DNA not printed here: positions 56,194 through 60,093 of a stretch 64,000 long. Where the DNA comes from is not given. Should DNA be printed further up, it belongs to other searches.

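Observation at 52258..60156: Architecture of the giant protein: Asp-box domain, about 150-aa module array, globular Gly/aromatic-rich core, two Ig-like domains, Gly-rich tail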

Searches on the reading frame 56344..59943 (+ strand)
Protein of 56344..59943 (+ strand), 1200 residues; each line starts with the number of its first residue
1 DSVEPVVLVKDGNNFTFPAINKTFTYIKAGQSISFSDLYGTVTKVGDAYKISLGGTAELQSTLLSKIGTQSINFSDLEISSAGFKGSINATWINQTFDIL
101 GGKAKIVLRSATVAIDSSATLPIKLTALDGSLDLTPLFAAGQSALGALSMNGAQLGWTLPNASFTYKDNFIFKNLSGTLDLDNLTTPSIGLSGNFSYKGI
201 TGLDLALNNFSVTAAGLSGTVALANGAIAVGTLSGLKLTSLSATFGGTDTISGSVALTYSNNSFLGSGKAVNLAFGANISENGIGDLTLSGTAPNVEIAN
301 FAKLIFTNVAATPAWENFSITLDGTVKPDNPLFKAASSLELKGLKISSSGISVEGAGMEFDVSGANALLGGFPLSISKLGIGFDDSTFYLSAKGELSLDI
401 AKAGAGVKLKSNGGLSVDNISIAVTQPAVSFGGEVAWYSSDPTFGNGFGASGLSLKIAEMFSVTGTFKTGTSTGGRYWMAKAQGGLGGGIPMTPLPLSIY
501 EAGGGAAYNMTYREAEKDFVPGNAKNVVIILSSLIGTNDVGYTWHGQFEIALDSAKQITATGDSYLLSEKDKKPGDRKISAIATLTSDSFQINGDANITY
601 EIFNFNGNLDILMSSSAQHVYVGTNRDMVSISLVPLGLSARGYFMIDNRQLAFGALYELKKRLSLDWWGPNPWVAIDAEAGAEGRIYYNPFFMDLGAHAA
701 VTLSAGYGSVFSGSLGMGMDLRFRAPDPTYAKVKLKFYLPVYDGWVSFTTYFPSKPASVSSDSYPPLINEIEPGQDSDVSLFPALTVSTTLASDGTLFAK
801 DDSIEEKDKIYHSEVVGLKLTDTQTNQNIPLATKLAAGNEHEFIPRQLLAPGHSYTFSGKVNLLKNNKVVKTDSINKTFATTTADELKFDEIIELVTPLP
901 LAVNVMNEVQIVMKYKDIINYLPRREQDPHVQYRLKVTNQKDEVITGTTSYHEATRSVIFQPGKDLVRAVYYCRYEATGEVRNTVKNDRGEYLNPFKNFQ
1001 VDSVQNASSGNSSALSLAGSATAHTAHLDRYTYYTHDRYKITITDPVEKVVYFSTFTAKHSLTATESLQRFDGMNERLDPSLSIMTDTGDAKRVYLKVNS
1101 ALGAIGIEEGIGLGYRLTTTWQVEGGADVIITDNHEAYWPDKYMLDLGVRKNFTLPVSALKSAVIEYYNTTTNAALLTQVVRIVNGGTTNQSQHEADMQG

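Call 40: predict_structure(alignment_id=A1)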
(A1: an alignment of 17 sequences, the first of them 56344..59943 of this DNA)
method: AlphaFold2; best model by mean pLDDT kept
length: 1200 residues; sequences in the alignment: 17
mean_pLDDT: 65.5   pTM: 0.35
mean pLDDT of the five models: 65.5, 64.0, 62.1, 60.8, 58.4
residues with pLDDT >= 90: 14; 70-90: 520; 50-70: 474; < 50: 192
segments of 3 or more residues with pLDDT < 50: 1-38, 40-48, 484-488, 493-495, 525-531, 537-546, 551-556, 567-572, 624-629, 726-729, 753-763, 795-809, 1003-1028, 1121-1130, 1134-1142, 1148-1156, 1192-1194, 1196-1200
pLDDT, mean of each block of 10 residues (from residue 1): 28 41 34 43 44 55 54 68 72 77 81 74 72 76 75 75 72 82 70 80 79 81 75 75 78 82 60 76 67 65 72 63 74 65 75 80 75 81 83 76 77 80 59 74 71 60 65 61 48 53 57 61 50 49 46 49 51 56 65 69 66 66 53 59 67 71 58 72 66 69 68 68 56 63 56 42 59 79 80 48 44 80 89 68 84 91 73 87 78 75 60 78 59 77 79 78 71 71 66 69 36 26 40 70 76 70 67 73 64 62 68 65 40 48 50 46 75 77 65 46
secondary structure, 60 per line:
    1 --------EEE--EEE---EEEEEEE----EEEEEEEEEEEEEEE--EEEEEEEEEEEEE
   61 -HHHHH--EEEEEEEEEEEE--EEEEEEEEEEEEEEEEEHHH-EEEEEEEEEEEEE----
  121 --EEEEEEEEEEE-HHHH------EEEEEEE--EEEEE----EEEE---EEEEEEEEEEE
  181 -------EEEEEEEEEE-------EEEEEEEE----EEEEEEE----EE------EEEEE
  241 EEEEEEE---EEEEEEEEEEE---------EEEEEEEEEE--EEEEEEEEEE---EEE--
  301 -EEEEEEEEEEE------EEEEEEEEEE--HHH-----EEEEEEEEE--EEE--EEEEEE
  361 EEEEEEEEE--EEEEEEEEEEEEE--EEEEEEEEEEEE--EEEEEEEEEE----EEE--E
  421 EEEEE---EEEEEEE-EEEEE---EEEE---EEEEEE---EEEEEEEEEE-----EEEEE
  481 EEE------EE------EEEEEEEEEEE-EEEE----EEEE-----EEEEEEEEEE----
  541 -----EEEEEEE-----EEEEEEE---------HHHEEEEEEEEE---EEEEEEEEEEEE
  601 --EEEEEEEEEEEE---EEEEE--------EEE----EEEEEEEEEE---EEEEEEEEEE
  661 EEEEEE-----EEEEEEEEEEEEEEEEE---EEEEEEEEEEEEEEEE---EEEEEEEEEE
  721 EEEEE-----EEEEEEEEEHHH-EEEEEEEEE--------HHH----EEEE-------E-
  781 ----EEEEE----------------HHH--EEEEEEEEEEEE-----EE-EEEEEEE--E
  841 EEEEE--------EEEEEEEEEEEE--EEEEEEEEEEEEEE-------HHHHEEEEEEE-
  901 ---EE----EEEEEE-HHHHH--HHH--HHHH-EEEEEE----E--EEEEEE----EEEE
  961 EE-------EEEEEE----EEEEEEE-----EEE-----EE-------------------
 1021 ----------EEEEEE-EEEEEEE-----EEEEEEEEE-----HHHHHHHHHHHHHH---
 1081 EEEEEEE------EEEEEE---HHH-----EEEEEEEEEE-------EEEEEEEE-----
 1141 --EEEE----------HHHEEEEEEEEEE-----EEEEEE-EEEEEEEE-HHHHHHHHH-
elements in order (helices of 4 or more, strands of 3 or more residues): E9-11 E14-16 E20-26 E31-45 E48-60 H62-66 E69-80 E83-99 E104-116 E123-133 H135-138 E145-151 E154-158 E163-166 E170-180 E188-197 E205-212 E217-223 E236-247 E251-261 E271-280 E283-292 E296-298 E302-312 E319-328 E339-347 E350-352 E355-369 E372-384 E387-398 E401-410 E415-417 E420-425 E429-435 E437-441 E445-448 E452-457 E461-470 E476-483 E498-508 E510-513 E518-521 E527-536 E546-552 E558-564 E577-585 E589-600 E603-614 E618-622 E631-633 E638-647 E651-666 E672-688 E692-707 E711-725 E731-739 E744-752 E768-771 E785-789 E811-822 E831-837 E840-845 E854-865 E868-881 H889-892 E893-899 E910-915 H917-921 H929-932 E934-939 E947-952 E957-962 E970-975 E980-986 E992-994 E1031-1036 E1038-1044 E1050-1058 H1064-1077 E1081-1087 E1094-1099 E1111-1120 E1128-1135 E1143-1146 E1160-1169 E1175-1180 E1182-1189 H1191-1199
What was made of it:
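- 56344..57489 (+): Divergent module copies (aa 1363-1744). The distant subfamily repeats this unit 3-4 times. The model is a beta-meander with pLDDT about 70-80 (call 40).
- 58678..59343 (+): Two probable Ig-like beta-sandwich domains (aa 2141-2362). The only Cys (aa 2335) lies here, in a conserved Y-x-Y-C motif. AF2 pLDDT 70-90 (call 40).
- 59344..59430 (+): Low-complexity linker, predicted disordered (aa 2363-2391). pLDDT 26-40 (call 40).
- Checked: The two Ig-like segments (about aa 2170-2360) are predicted as beta-rich with pLDDT 70-90 (call 40). Corrections: a disordered linker (aa 2363-2391) and a further ~170-aa domain (aa 2392-2562) lie between the Ig-like region and the tail (call 40).
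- The core model has low confidence (pLDDT 50-70, call 40), so its role is open. The core has long amphipathic beta-hairpins (call 40).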

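Call 44: fold_search(model_id=the predicted structure, library=pdb)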
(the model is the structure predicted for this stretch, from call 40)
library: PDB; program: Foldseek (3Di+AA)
matches with E <= 10: 738; with E <= 0.001: 15
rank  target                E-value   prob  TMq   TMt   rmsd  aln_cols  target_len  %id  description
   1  9ozi_A                9.5e-09  0.97  0.08  0.06  78.5      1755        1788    8  Cryo-EM structure of chicken ROS1 in apo-state. This is the complete map and model. (released 2026-02-25)
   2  9ozc_A                2.0e-05  0.57  0.09  0.07  58.2      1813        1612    7  Cryo-EM structure of 1:2:1 ROS1/NEL/NICOL holo-complex, conformation 1. (released 2026-02-25)
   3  9e9r                  2.3e-05  0.89  0.11  0.04  65.5      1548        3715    8  The Structure of ApoB100 from Human Low-Density Lipoprotein (released 2024-12-18)
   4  9pwq_A                3.7e-05  0.30  0.07  0.06  65.4      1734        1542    6  Cryo-EM structure of receptor tyrosine kinase ROS1 extracellular domain in complex with NELL2 (released 2026-02-25)
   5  7omm_A                8.1e-05  0.92  0.09  0.14  34.0       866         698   11  Cryo-EM structure of N. gonorhoeae LptDE in complex with ProMacrobodies (MBPs have not been built de novo) (released 2022-05-04)
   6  4q35_A                1.7e-04  0.85  0.09  0.12  31.6       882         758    7  Structure of a membrane protein (released 2014-06-25)
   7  9ef1_B                2.4e-04  0.98  0.10  0.16  20.6       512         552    8  Cryo-EM structure of Drosophila melanogaster insulin receptor (dmIR) bound with one DILP1, asymmetric conformation (released 2025-10-01)
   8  8d82_A                2.4e-04  0.69  0.08  0.13  43.5       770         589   10  Cryo-EM structure of human IL-6 signaling complex in detergent: model containing full extracellular domains (released 2023-03-29)
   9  1l3w                  2.5e-04  0.84  0.09  0.16  51.7       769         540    8  C-cadherin Ectodomain (released 2002-04-26)
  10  8aho_B                3.8e-04  1.00  0.08  0.23  19.2       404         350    9  Crystal structure of the transpeptidase LdtMt2 from Mycobacterium tuberculosis in complex with cyanamide analogue 31 (released 2023-08-02)
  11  4e0s_A                5.6e-04  0.33  0.08  0.06  34.5      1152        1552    9  Crystal Structure of C5b-6 (released 2012-04-18)
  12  8cml_E                6.8e-04  0.69  0.09  0.13  27.1       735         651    9  Cryo-EM structure of complement C5 in complex with nanobodies UNbC5-1 and UNbC5-2 (released 2023-09-27)
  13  8a1m_A                8.5e-04  1.00  0.08  0.23  19.2       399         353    9  Crystal structure of the transpeptidase LdtMt2 from Mycobacterium tuberculosis in complex with maleimide analogue 4 (released 2023-06-14)
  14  6za2_A                8.9e-04  0.97  0.10  0.11  20.9       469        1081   11  Crystal structure of dimeric latent PorU from Porphyromonas gingivalis (released 2021-09-29)
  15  9ia0_A                9.3e-04  0.63  0.09  0.13  31.1       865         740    7  LpDE from Escherichia coli (released 2025-12-10)
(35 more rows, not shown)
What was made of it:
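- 58678..59343 (+): Foldseek matches tandem Ig domains (call 44).
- Checked: Foldseek matches tandem Ig domains (LdtMt2 domains A+B, probability 1.0, TM 0.37, call 44).
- Weak Foldseek hits of the C-terminal model include LptD, OmpT, AlgE and PapC barrels (call 44). Those hits have TM <= 0.14 on a model with pLDDT 50-70 (calls 40, 44).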
